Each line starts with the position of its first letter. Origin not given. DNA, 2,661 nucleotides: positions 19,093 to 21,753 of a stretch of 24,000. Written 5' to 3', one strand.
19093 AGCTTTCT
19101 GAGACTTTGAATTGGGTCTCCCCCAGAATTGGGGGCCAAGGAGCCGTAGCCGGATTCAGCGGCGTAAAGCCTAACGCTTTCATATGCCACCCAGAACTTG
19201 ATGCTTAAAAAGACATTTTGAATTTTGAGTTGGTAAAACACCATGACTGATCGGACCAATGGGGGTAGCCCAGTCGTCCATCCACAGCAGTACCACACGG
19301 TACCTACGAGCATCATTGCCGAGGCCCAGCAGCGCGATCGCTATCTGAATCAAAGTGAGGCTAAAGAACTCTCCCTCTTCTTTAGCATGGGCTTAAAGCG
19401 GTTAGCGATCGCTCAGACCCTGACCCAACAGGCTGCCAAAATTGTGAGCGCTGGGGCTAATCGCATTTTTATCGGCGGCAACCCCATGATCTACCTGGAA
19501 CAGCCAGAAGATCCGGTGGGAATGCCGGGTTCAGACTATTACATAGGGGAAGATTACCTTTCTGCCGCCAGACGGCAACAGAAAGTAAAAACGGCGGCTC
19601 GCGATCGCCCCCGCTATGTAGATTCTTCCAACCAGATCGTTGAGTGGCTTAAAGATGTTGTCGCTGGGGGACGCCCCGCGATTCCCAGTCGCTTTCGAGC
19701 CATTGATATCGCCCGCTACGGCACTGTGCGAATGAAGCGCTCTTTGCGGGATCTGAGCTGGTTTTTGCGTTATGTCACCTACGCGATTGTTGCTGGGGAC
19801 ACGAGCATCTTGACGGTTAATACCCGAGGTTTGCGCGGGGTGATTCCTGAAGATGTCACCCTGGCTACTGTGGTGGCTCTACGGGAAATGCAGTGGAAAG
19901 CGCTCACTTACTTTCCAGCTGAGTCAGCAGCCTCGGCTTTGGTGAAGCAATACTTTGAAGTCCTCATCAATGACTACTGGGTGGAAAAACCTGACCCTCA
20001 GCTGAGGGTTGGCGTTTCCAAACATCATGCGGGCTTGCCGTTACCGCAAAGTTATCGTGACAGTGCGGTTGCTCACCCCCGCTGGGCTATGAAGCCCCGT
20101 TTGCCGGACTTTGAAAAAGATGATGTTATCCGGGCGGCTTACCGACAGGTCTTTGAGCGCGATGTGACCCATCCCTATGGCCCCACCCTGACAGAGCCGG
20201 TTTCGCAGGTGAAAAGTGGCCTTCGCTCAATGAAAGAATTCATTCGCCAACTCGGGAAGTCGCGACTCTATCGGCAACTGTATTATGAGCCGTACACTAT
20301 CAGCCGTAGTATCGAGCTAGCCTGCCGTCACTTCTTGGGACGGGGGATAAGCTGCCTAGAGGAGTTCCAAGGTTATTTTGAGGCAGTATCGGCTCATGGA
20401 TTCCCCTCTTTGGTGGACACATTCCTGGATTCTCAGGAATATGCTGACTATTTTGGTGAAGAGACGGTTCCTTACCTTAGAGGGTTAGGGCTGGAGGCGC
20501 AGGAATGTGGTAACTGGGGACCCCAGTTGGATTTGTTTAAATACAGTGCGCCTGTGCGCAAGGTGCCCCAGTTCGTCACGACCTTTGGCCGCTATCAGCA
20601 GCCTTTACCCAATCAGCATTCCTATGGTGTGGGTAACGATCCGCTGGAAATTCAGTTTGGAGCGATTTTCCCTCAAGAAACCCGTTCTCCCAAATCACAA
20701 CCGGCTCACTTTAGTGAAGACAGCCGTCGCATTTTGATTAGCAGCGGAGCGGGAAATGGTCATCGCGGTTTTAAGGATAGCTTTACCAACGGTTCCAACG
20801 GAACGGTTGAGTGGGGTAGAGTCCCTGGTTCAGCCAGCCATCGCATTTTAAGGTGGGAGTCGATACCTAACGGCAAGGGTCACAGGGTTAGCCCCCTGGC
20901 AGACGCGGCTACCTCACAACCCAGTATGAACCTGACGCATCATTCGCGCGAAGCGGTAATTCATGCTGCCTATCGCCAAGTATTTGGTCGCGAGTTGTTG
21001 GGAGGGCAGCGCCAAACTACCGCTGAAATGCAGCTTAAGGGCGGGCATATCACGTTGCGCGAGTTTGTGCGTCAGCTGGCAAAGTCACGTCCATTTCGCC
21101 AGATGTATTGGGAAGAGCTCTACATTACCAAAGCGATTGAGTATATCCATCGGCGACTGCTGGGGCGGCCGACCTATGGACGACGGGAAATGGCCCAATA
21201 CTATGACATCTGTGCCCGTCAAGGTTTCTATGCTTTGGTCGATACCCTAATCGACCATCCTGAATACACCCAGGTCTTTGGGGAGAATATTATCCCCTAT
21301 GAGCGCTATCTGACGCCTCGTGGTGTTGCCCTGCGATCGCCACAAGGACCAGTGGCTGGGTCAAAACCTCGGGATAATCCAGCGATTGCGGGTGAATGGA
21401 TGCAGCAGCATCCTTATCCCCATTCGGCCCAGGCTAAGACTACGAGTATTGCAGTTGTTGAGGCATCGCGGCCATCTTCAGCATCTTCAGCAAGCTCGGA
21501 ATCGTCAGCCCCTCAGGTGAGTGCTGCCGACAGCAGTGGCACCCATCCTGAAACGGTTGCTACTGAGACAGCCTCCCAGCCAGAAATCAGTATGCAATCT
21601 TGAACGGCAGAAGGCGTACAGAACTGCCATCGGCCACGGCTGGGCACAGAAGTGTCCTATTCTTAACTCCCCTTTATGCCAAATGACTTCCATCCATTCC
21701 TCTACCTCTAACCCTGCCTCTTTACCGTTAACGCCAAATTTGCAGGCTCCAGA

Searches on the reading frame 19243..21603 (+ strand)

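Call 6: search_protein_families(library=pfam, proteins=[window:19243-21603:+], max_evalue=0.01)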
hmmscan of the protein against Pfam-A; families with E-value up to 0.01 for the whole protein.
window:19243-21603:+ (786 aa): 2 families
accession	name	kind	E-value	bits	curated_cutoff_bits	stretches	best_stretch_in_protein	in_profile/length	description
PF00427.26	PBS_linker_poly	-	3.1e-78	260.4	28.7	2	567-688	4-126/126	Phycobilisome Linker polypeptide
PF00502.25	Phycobilisome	-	5.3e-21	75.7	22.2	2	113-243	19-153/155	Phycobilisome protein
